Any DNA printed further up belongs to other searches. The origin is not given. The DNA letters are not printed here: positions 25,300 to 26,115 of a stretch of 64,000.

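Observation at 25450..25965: Orphan MurD C-terminal-domain paralog inserted between murD and ftsW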

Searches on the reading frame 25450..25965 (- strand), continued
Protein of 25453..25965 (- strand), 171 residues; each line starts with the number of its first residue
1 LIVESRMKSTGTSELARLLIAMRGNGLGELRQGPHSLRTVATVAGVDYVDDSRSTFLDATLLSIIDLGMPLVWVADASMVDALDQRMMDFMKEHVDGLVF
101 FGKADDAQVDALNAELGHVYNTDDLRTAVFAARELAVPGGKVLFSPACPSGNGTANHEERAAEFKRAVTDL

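Call 34: search_solved_structures(query=A1, max_evalue=1e-12, show_alignments=5)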
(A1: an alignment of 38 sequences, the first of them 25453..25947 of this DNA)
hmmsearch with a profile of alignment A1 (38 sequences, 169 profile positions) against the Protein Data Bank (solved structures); distinct sequences matched with E-value up to 1e-12: 10.
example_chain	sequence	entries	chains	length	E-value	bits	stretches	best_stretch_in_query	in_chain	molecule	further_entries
7sy9_A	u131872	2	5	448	8.6e-22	80.8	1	24-169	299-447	UDP-N-acetylmuramoylalanine--D-glutamate ligase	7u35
8dp2_A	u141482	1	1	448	8.6e-22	80.8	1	24-169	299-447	UDP-N-acetylmuramoylalanine--D-glutamate ligase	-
7sir_A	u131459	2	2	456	5.1e-16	62.1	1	24-168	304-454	UDP-N-acetylmuramoylalanine--D-glutamate ligase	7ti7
3lk7_A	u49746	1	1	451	6.5e-16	61.7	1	22-164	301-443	UDP-N-acetylmuramoylalanine--D-glutamate ligase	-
1e0d_A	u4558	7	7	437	4.1e-13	52.6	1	23-167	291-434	UDP-N-ACETYLMURAMOYLALANINE--D-GLUTAMATE LIGASE | UDP-N-ACETYLMURAMOYL-L-ALANINE:D-GLUTAMATE LIGASE | UDP-N-ACETYLMURAMOYL-L-ALANINE/:D-GLUTAMATE LIGASE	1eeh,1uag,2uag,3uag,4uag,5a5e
5a5f_A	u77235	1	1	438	4.1e-13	52.6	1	23-167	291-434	UDP-N-ACETYLMURAMOYLALANINE--D-GLUTAMATE LIGASE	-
2wjp_A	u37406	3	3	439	4.1e-13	52.6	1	23-167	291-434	UDP-N-ACETYLMURAMOYLALANINE--D-GLUTAMATE LIGASE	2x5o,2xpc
2jff_A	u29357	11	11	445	4.2e-13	52.6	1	23-167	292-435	UDP-N-ACETYLMURAMOYLALANINE--D-GLUTAMATE LIGASE | UDP-N-ACETYLMURAMOYL-ALANINE-D-GLUTAMATE LIGASE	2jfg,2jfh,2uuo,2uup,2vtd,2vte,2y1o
8v8w_A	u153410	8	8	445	4.2e-13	52.6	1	23-167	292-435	UDP-N-acetylmuramoylalanine--D-glutamate ligase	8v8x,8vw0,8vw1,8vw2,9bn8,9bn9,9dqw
8v8y_A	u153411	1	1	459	4.5e-13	52.5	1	23-167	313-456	UDP-N-acetylmuramoylalanine--D-glutamate ligase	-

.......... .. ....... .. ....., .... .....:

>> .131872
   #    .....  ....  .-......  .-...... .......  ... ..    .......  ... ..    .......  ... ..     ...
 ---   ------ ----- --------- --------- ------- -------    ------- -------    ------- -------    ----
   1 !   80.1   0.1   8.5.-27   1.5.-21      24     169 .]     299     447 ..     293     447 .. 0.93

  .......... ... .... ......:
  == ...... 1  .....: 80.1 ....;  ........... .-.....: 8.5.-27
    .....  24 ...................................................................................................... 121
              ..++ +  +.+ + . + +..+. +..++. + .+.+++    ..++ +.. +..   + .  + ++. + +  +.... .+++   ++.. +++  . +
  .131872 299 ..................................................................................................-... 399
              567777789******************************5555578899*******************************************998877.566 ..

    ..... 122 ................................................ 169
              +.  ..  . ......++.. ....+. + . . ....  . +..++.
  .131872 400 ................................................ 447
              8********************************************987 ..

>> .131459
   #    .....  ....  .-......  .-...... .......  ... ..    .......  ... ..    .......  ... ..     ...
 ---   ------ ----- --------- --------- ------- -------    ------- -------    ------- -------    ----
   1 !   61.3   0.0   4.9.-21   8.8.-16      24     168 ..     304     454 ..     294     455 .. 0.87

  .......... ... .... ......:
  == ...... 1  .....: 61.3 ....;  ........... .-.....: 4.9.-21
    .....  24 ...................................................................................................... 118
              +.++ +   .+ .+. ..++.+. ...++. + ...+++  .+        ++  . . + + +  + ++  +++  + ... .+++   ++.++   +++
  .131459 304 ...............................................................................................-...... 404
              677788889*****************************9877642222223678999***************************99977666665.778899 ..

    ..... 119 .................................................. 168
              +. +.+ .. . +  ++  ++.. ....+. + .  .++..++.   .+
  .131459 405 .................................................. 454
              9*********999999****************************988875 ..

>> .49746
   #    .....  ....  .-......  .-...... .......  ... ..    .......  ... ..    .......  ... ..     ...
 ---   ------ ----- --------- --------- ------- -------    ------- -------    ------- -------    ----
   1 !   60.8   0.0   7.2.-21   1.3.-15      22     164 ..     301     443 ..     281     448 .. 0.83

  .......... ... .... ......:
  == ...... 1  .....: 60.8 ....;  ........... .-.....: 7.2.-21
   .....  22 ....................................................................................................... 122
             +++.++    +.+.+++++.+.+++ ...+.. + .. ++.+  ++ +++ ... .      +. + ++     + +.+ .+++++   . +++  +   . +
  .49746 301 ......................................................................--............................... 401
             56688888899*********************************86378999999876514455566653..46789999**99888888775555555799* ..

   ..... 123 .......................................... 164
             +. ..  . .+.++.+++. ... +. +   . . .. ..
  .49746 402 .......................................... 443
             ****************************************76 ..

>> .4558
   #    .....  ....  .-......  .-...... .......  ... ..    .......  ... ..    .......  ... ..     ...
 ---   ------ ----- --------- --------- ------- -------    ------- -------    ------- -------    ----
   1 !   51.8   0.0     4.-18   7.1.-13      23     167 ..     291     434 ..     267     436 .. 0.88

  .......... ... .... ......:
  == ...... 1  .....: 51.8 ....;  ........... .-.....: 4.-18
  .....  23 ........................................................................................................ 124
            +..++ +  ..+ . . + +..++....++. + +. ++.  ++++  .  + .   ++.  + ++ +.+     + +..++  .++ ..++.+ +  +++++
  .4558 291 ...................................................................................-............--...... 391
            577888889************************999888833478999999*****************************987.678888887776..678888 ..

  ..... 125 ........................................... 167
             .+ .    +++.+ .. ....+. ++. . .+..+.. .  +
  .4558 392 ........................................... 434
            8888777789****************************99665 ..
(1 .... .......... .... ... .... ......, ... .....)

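Call 49: find_encoding_contigs(protein=P0184, flank=3500, max_places=2)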
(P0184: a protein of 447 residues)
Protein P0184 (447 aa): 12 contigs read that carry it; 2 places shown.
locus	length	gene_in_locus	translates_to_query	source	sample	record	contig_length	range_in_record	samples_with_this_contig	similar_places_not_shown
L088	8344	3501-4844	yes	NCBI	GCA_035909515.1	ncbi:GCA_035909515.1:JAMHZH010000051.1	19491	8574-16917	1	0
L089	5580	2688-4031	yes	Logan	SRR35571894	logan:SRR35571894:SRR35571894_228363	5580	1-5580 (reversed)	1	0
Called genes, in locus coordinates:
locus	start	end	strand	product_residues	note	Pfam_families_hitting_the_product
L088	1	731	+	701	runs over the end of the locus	PF03717:PBP_dimer, PF00905:Transpeptidase, PF03793:PASTA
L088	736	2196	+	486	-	PF08245:Mur_ligase_M, PF02875:Mur_ligase_C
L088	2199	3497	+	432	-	PF10555:MraY_sig1 (faint), PF00953:Glycos_transf_4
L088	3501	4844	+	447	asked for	PF01262:AlaDh_PNT_C (faint), PF21377:MurD_N, PF21799:MurD-like_N, PF08245:Mur_ligase_M, PF02875:Mur_ligase_C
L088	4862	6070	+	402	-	PF01098:FTSW_RODA_SPOVE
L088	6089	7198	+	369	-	PF03033:Glyco_transf_28, PF04101:Glyco_tran_28_C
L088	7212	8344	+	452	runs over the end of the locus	PF01225:Mur_ligase, PF08245:Mur_ligase_M, PF02875:Mur_ligase_C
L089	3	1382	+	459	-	?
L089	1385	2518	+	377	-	PF10555:MraY_sig1 (faint), PF00953:Glycos_transf_4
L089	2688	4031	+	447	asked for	PF01262:AlaDh_PNT_C (faint), PF21377:MurD_N, PF21799:MurD-like_N, PF08245:Mur_ligase_M, PF02875:Mur_ligase_C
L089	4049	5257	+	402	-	PF01098:FTSW_RODA_SPOVE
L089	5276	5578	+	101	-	?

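Call 50: find_encoding_contigs(protein=P0259, flank=3500, max_places=2)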
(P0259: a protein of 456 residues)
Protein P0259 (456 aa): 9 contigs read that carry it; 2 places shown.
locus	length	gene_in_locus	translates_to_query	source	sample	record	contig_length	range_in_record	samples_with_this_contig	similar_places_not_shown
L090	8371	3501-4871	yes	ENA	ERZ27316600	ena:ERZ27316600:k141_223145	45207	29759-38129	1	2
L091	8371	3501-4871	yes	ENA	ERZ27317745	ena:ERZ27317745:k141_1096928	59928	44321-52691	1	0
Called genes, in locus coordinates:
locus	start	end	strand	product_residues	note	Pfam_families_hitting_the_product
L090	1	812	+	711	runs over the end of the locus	PF03717:PBP_dimer (weak), PF00905:Transpeptidase, PF03793:PASTA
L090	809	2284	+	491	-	PF01225:Mur_ligase, PF08245:Mur_ligase_M, PF02875:Mur_ligase_C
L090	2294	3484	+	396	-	PF10555:MraY_sig1 (faint), PF00953:Glycos_transf_4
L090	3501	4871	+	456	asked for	PF21799:MurD-like_N (weak), PF08245:Mur_ligase_M, PF02875:Mur_ligase_C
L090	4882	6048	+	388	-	PF01098:FTSW_RODA_SPOVE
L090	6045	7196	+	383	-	PF03033:Glyco_transf_28, PF04101:Glyco_tran_28_C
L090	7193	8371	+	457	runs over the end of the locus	PF01225:Mur_ligase, PF08245:Mur_ligase_M, PF02875:Mur_ligase_C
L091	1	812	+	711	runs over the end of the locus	PF03717:PBP_dimer (weak), PF00905:Transpeptidase, PF03793:PASTA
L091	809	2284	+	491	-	PF01225:Mur_ligase, PF08245:Mur_ligase_M, PF02875:Mur_ligase_C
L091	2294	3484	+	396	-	PF10555:MraY_sig1 (faint), PF00953:Glycos_transf_4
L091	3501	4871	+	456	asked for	PF21799:MurD-like_N (weak), PF08245:Mur_ligase_M, PF02875:Mur_ligase_C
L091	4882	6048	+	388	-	PF01098:FTSW_RODA_SPOVE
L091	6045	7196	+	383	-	PF03033:Glyco_transf_28, PF04101:Glyco_tran_28_C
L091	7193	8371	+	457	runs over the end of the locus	PF01225:Mur_ligase, PF08245:Mur_ligase_M, PF02875:Mur_ligase_C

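Call 51: find_encoding_contigs(protein=P0170, flank=4000, max_places=2)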
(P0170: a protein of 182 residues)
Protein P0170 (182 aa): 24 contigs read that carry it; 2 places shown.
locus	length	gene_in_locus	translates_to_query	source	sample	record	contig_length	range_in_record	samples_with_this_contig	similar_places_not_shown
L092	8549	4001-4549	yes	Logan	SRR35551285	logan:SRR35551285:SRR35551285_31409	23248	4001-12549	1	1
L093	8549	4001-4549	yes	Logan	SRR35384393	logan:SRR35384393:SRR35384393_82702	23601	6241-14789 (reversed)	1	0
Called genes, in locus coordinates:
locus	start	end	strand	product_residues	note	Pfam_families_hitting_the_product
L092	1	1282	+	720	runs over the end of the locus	PF03717:PBP_dimer (weak), PF00905:Transpeptidase, PF03793:PASTA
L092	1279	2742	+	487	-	PF01225:Mur_ligase, PF08245:Mur_ligase_M, PF02875:Mur_ligase_C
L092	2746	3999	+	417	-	PF10555:MraY_sig1 (faint), PF00953:Glycos_transf_4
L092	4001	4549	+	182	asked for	PF02875:Mur_ligase_C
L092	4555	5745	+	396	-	PF01098:FTSW_RODA_SPOVE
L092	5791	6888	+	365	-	PF03033:Glyco_transf_28, PF04101:Glyco_tran_28_C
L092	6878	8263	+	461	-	PF01225:Mur_ligase, PF08245:Mur_ligase_M, PF02875:Mur_ligase_C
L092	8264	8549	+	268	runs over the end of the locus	-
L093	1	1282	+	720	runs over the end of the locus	PF03717:PBP_dimer (weak), PF00905:Transpeptidase, PF03793:PASTA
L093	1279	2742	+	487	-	PF01225:Mur_ligase, PF08245:Mur_ligase_M, PF02875:Mur_ligase_C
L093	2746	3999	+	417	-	PF10555:MraY_sig1 (faint), PF00953:Glycos_transf_4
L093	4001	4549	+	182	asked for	PF02875:Mur_ligase_C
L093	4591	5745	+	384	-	PF01098:FTSW_RODA_SPOVE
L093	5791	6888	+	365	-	PF03033:Glyco_transf_28, PF04101:Glyco_tran_28_C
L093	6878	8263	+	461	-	PF01225:Mur_ligase, PF08245:Mur_ligase_M, PF02875:Mur_ligase_C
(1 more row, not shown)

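Call 52: find_encoding_contigs(protein=P0155, flank=4000, max_places=2)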
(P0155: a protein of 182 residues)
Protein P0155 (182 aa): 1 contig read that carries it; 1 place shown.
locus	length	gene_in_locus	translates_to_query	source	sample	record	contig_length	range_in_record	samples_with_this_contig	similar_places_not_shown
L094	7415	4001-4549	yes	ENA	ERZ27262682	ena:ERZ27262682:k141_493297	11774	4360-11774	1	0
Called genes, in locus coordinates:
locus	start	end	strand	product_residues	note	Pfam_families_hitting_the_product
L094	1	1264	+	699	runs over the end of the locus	PF03717:PBP_dimer, PF00905:Transpeptidase, PF03793:PASTA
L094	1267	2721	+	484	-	PF01225:Mur_ligase, PF08245:Mur_ligase_M, PF02875:Mur_ligase_C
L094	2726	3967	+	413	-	PF10555:MraY_sig1 (weak), PF00953:Glycos_transf_4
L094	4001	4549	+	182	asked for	PF02875:Mur_ligase_C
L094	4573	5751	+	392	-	PF01098:FTSW_RODA_SPOVE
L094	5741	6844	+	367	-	PF03033:Glyco_transf_28, PF04101:Glyco_tran_28_C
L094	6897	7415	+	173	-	?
